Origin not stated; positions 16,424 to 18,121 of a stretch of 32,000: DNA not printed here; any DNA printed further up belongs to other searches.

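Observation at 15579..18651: Three-gene corrinoid methyltransferase operon built around a pyrrolysine-free MtmB-family protein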

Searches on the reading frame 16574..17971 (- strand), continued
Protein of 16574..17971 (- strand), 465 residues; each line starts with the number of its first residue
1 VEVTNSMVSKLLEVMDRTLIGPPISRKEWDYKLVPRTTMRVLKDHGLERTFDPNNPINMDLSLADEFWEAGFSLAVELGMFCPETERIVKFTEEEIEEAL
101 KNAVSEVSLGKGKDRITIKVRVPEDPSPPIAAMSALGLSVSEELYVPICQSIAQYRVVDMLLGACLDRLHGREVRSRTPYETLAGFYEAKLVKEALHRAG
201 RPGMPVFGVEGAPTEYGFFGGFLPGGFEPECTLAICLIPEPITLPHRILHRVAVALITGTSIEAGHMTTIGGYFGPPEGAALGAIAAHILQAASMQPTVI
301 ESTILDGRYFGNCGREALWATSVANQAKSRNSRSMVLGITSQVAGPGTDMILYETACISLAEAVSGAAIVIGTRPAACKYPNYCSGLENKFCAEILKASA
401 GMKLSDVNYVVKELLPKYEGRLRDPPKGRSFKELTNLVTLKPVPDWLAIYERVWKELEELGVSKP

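Call 40: search_protein_families(library=pfam, proteins=[L039:7387-8109:+, L039:8106-8612:+, L047:7385-8116:+, L047:8123-8614:+, L034:6086-6571:+, L034:607-1632:+, L034:1613-2530:+, L010:9291-10478:-, L009:9253-10635:-, L035:2842-4020:+], max_evalue=0.001)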
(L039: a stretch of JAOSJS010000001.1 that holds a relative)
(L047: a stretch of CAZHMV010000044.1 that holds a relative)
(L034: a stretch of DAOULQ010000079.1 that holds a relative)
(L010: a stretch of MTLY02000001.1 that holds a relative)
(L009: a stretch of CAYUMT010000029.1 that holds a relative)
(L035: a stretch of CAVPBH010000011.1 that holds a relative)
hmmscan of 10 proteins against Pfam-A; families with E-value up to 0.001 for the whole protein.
L039:7387-8109:+ (240 aa): 1 family
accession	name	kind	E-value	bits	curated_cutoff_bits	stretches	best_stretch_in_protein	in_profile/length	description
PF04199.19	Cyclase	-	9.5e-28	97.6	23.1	1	6-163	1-137/142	Putative cyclase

L039:8106-8612:+ (168 aa): 4 families
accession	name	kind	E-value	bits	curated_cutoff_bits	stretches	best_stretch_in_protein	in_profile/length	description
PF12802.13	MarR_2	-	8.8e-09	35.8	27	1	49-106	1-60/61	MarR family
PF01047.28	MarR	-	1.3e-08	35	24.6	1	55-107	5-58/59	MarR family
PF22381.2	Staph_reg_Sar_Rot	-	1.6e-07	31.8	27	1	43-123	4-85/85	Transcriptional regulator SarA/Rot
PF13463.12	HTH_27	-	3.5e-05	24.4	22.2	1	52-116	2-68/68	Winged helix DNA-binding domain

L047:7385-8116:+ (243 aa): 1 family
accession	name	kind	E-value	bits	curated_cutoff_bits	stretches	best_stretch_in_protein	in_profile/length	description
PF04199.19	Cyclase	-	1e-27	97.5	23.1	1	10-167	1-137/142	Putative cyclase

L047:8123-8614:+ (163 aa): 5 families
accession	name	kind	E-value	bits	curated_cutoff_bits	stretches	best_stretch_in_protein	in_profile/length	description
PF12802.13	MarR_2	-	5.3e-10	39.8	27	1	48-106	1-60/61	MarR family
PF01047.28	MarR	-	8.4e-10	38.8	24.6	1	51-107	2-58/59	MarR family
PF13463.12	HTH_27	-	5.8e-07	30.1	22.2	1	53-116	4-68/68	Winged helix DNA-binding domain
PF22381.2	Staph_reg_Sar_Rot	-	4.7e-05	23.8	27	1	46-120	8-82/85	Transcriptional regulator SarA/Rot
PF13412.12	HTH_24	-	0.00029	20.8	21.9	0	56-96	7-47/48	Winged helix-turn-helix DNA-binding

L034:6086-6571:+ (161 aa): 4 families
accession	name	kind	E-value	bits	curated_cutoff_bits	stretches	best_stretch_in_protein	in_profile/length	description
PF01047.28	MarR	-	3.2e-15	56.2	24.6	1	54-110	2-58/59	MarR family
PF12802.13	MarR_2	-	3.6e-10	40.3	27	1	51-109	1-60/61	MarR family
PF13463.12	HTH_27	-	5.5e-09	36.6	22.2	1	60-119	8-68/68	Winged helix DNA-binding domain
PF22381.2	Staph_reg_Sar_Rot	-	6.5e-05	23.4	27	1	47-125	6-84/85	Transcriptional regulator SarA/Rot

L034:607-1632:+ (341 aa): 2 families
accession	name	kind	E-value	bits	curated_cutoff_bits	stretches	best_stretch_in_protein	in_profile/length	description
PF01012.27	ETF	-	1.1e-39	136.5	26.7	1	7-185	2-179/181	Electron transfer flavoprotein domain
PF00766.25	ETF_alpha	-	3.2e-32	110.8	27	1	207-287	1-81/81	Electron transfer flavoprotein FAD-binding domain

L034:1613-2530:+ (305 aa): 1 family
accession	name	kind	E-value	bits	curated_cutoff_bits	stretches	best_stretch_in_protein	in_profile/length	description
PF01012.27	ETF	-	4.5e-33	115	26.7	1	42-215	13-178/181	Electron transfer flavoprotein domain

L010:9291-10478:- (395 aa): 3 families
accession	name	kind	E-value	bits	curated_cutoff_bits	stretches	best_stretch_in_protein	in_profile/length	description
PF22691.2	Thiolase_C_1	-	7.1e-47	159.2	28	1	248-393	1-144/144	Thiolase C-terminal domain-like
PF00108.29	Thiolase_N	-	1.4e-32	113.5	26.4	1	5-231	1-259/260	Thiolase, N-terminal domain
PF02803.24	Thiolase_C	-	8.2e-10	38.8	27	1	262-384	18-117/123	Thiolase, C-terminal domain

L009:9253-10635:- (460 aa): 3 families
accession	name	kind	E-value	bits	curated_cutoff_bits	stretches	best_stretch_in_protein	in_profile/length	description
PF07685.20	GATase_3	-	1.2e-40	139.7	27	1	250-443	1-194/196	CobB/CobQ-like glutamine amidotransferase domain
PF01656.29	CbiA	-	5.8e-17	62.3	25.4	1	8-193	2-123/125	CobQ/CobB/MinD/ParA nucleotide binding domain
PF13500.12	AAA_26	-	1.9e-14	54.5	27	1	73-187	92-195/198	AAA domain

L035:2842-4020:+ (392 aa): 3 families
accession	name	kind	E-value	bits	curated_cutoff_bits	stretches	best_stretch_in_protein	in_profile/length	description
PF25137.1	ADH_Fe_C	-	1.6e-60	204.6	27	1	198-391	2-193/194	Fe-containing alcohol dehydrogenase family, C-terminal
PF00465.25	Fe-ADH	-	1e-51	175.3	31.3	1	20-186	3-168/168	Iron-containing alcohol dehydrogenase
PF13685.12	Fe-ADH_2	-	8.6e-11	42.5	28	1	23-117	2-94/149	Iron-containing alcohol dehydrogenase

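Call 47: search_protein_representatives(protein=window:16574-17953:-)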
Query: 459 residues. Proteins with E-value up to 0.001 (for the whole library): 829; up to 1e-10: 488; up to 1e-30: 184. The best 150 are listed.
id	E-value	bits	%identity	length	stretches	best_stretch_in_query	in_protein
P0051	1.8e-161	554.4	56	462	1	1-457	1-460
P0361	1.5e-129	449.1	47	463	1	3-457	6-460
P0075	5.4e-129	447.3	50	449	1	4-458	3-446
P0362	1.3e-127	442.7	46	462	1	5-456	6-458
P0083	2.7e-123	428.6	46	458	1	5-456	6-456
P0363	1.5e-120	419.5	45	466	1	4-456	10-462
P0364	6.7e-109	381.1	43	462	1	5-456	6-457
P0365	7.4e-108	377.7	43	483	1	4-456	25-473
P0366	4.8e-106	371.7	43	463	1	5-456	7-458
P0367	1.7e-104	366.6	40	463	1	4-455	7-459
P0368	2.9e-104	365.8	40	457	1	5-454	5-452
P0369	9.1e-104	364.2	42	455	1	7-456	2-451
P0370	2.6e-102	359.4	43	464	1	5-456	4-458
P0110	5.3e-100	351.8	40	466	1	3-456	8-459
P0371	5.1e-98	345.2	39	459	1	5-456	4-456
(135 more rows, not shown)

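Call 56: predict_structure(alignment_id=A3)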
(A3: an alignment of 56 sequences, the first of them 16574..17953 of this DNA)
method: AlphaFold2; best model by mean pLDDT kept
length: 459 residues; sequences in the alignment: 56
mean_pLDDT: 96.4   pTM: 0.94
mean pLDDT of the five models: 96.4, 96.4, 96.3, 96.1, 96.1
residues with pLDDT >= 90: 443; 70-90: 16; 50-70: 0; < 50: 0
segments of 3 or more residues with pLDDT < 50: none
pLDDT, mean of each block of 10 residues (from residue 1): 93 98 97 98 97 98 99 98 98 96 97 98 96 95 98 96 91 94 97 98 91 96 97 93 96 95 95 98 96 95 95 98 96 96 98 98 94 94 98 98 98 97 98 97 98 96
secondary structure, 60 per line:
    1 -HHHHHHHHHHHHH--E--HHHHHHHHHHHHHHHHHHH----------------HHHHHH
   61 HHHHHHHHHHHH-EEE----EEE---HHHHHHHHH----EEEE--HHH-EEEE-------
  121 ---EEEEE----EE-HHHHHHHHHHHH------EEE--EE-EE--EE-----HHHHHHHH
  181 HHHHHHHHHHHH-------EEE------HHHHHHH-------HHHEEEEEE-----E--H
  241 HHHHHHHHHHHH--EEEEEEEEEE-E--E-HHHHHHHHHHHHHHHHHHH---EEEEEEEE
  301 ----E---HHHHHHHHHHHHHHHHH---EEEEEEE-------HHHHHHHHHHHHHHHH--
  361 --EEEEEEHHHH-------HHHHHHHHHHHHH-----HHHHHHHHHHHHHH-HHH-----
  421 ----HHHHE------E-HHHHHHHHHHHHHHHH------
elements in order: H2-14 H20-38 H55-72 E74-76 E81-83 H87-95 E100-103 E110-113 E124-128 H136-147 E154-156 H173-192 E200-202 H209-215 E226-231 H240-252 E255-264 H271-289 E293-300 H309-325 E329-335 H343-358 E363-368 H369-372 H380-392 H398-411 H425-428 H438-453

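Call 59: fold_search(model_id=the predicted structure, library=pdb)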
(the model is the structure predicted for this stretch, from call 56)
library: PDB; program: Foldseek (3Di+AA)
matches with E <= 10: 878; with E <= 0.001: 20
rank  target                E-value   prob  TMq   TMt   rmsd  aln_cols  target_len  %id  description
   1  1nth                  4.7e-43  1.00  0.95  0.96   1.5       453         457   27  Crystal structure of the methanosarcina barkeri monomethylamine methyltransferase (MTMB) (released 2003-02-04)
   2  1l2q                  9.8e-43  1.00  0.95  0.96   1.5       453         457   27  Crystal Structure of the Methanosarcina barkeri Monomethylamine Methyltransferase (MtmB) (released 2002-06-05)
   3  1tv2                  1.1e-42  1.00  0.95  0.96   1.5       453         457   27  Crystal structure of the hydroxylamine MtmB complex (released 2004-10-19)
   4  7xcn_A                9.3e-10  1.00  0.51  0.48  16.3       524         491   15  Crystal structure of the MttB-MttC complex at 2.7 A resolution (released 2023-01-18)
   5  9yce_B                1.7e-09  1.00  0.50  0.48  16.3       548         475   13  Active site of MtgB, a glycine betaine methyltransferase from the MttB superfamily (released 2026-03-11)
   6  2qne_A                4.3e-09  1.00  0.50  0.49  13.5       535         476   12  Crystal structure of putative methyltransferase (ZP_00558420.1) from Desulfitobacterium hafniense Y51 at 2.30 A resolu (released 2007-08-14)
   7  7xcl_A                5.4e-09  1.00  0.54  0.50  14.0       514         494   13  Crystal structure of trimethylamine methyltransferase MttB from Methanosarcina barkeri at 2.5 A resolution (released 2023-01-18)
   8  7xcl_C                7.6e-09  1.00  0.49  0.46  16.2       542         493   12  Crystal structure of trimethylamine methyltransferase MttB from Methanosarcina barkeri at 2.5 A resolution (released 2023-01-18)
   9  7xcm_C                8.5e-09  1.00  0.55  0.51  11.2       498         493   13  Crystal structure of sulfite MttB structure at 3.2 A resolution (released 2023-01-18)
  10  2qne_B                9.5e-09  1.00  0.51  0.50  13.4       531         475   12  Crystal structure of putative methyltransferase (ZP_00558420.1) from Desulfitobacterium hafniense Y51 at 2.30 A resolu (released 2007-08-14)
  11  7xcm_A                1.1e-08  1.00  0.54  0.51  11.1       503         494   13  Crystal structure of sulfite MttB structure at 3.2 A resolution (released 2023-01-18)
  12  9yce_A                1.7e-08  1.00  0.50  0.49  16.2       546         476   12  Active site of MtgB, a glycine betaine methyltransferase from the MttB superfamily (released 2026-03-11)
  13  4yyc                  1.2e-05  1.00  0.46  0.44  16.3       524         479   11  Crystal structure of trimethylamine methyltransferase from Sinorhizobium meliloti in complex with unknown ligand (released 2015-04-08)
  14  1cb7_B                3.4e-05  1.00  0.34  0.32  15.9       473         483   13  GLUTAMATE MUTASE FROM CLOSTRIDIUM COCHLEARIUM RECONSTITUTED WITH METHYL-COBALAMIN (released 2000-02-28)
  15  3c52_A                2.5e-04  1.00  0.33  0.46  11.1       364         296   13  Class II fructose-1,6-bisphosphate aldolase from helicobacter pylori in complex with phosphoglycolohydroxamic acid, a  (released 2008-08-26)
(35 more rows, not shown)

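Call 67: search_solved_structures(query=L081:8097-9200:-, max_evalue=0.00001)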
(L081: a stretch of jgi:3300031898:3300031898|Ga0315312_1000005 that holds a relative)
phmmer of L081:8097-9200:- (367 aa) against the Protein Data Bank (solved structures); distinct sequences matched with E-value up to 0.00001: 13.
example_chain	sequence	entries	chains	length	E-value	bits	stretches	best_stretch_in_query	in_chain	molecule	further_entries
6pi5_A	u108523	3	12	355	4.2e-43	150.7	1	62-353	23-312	Atrazine periplasmic binding protein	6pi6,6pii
3s99_A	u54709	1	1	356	1.5e-36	129.2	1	57-354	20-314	Basic membrane lipoprotein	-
7x0r_A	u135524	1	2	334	9.9e-28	100.2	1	77-356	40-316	Lbp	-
4p98_A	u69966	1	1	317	5.1e-15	58.3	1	90-253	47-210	Extracellular solute-binding protein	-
2hqb_A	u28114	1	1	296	9.2e-15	57.5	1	74-292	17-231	Transcriptional activator of comK gene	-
9q1u_A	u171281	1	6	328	1.8e-14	56.5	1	87-331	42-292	Basic membrane protein A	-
6shu_A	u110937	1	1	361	3.3e-14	55.7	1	130-357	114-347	Basic membrane protein D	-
6yab_AAA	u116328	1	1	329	3.6e-12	48.9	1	94-255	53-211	Lipoprotein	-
6yab_DDD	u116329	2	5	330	3.7e-12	48.9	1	94-255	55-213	Lipoprotein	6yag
6ya3_C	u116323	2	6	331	3.7e-12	48.9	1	94-255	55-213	Lipoprotein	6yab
6y9u_A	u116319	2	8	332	3.7e-12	48.9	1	94-255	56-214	Lipoprotein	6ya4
4pev_A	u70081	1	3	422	5.9e-07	31.8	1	88-321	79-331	Membrane lipoprotein family protein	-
4iil_A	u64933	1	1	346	6.3e-07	31.7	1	161-357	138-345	Membrane lipoprotein TpN38(b)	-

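Call 68: search_solved_structures(query=L041:7425-8465:+, max_evalue=0.00001)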
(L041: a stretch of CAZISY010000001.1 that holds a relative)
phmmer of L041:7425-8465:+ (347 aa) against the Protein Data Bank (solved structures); distinct sequences matched with E-value up to 0.00001: 12.
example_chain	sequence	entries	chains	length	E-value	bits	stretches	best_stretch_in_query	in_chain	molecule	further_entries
6pi5_A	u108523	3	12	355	8.3e-28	100.8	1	37-273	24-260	Atrazine periplasmic binding protein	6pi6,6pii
3s99_A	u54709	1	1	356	1.4e-26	96.8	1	67-269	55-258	Basic membrane lipoprotein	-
7x0r_A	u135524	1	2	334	2e-17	66.7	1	36-342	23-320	Lbp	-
2hqb_A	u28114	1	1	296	7.6e-14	54.9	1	42-272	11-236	Transcriptional activator of comK gene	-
6yab_AAA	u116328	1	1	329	3.8e-12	49.3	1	94-230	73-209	Lipoprotein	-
6ya3_C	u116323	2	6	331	3.9e-12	49.3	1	94-230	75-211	Lipoprotein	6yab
6y9u_A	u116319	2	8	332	3.9e-12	49.3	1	94-230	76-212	Lipoprotein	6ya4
6yab_DDD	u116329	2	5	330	4.9e-12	48.9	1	94-230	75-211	Lipoprotein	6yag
4p98_A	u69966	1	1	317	1.6e-10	44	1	35-338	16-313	Extracellular solute-binding protein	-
9q1u_A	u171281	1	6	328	5.5e-09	38.9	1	95-278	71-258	Basic membrane protein A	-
6shu_A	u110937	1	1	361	1.1e-08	37.9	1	137-343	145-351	Basic membrane protein D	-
4iil_A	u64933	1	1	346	2.5e-06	30.2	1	106-232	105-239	Membrane lipoprotein TpN38(b)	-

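Call 69: search_solved_structures(query=L083:14259-15317:-, max_evalue=0.00001)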
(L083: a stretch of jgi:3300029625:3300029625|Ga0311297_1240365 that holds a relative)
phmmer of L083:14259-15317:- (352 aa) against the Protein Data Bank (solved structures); distinct sequences matched with E-value up to 0.00001: 14.
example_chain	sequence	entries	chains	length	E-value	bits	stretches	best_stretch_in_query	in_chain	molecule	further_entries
6pi5_A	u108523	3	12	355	2.4e-49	171.3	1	35-340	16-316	Atrazine periplasmic binding protein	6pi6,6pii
3s99_A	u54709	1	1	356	4.1e-46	160.7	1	33-351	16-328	Basic membrane lipoprotein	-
7x0r_A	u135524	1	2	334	1e-28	103.5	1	42-344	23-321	Lbp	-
4p98_A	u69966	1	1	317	4.3e-18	68.5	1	41-336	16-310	Extracellular solute-binding protein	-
9q1u_A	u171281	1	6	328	2.4e-17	66.1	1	69-343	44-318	Basic membrane protein A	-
2hqb_A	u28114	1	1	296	3.4e-15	59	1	52-320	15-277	Transcriptional activator of comK gene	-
6yab_AAA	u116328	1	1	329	8.8e-13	51.1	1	66-293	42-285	Lipoprotein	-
6ya3_C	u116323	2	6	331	9e-13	51.1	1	66-293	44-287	Lipoprotein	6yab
6y9u_A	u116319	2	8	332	9.1e-13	51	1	66-293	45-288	Lipoprotein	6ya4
6yab_DDD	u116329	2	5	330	9.6e-13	50.9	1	66-293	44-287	Lipoprotein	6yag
6shu_A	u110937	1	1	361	3.7e-12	49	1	119-337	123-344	Basic membrane protein D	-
4pev_A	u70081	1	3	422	1.2e-10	44.1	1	69-306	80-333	Membrane lipoprotein family protein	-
2fqw_A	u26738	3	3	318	7.3e-09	38.2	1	114-338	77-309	Membrane lipoprotein tmpC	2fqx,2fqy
4iil_A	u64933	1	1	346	3.5e-08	35.9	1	134-337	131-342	Membrane lipoprotein TpN38(b)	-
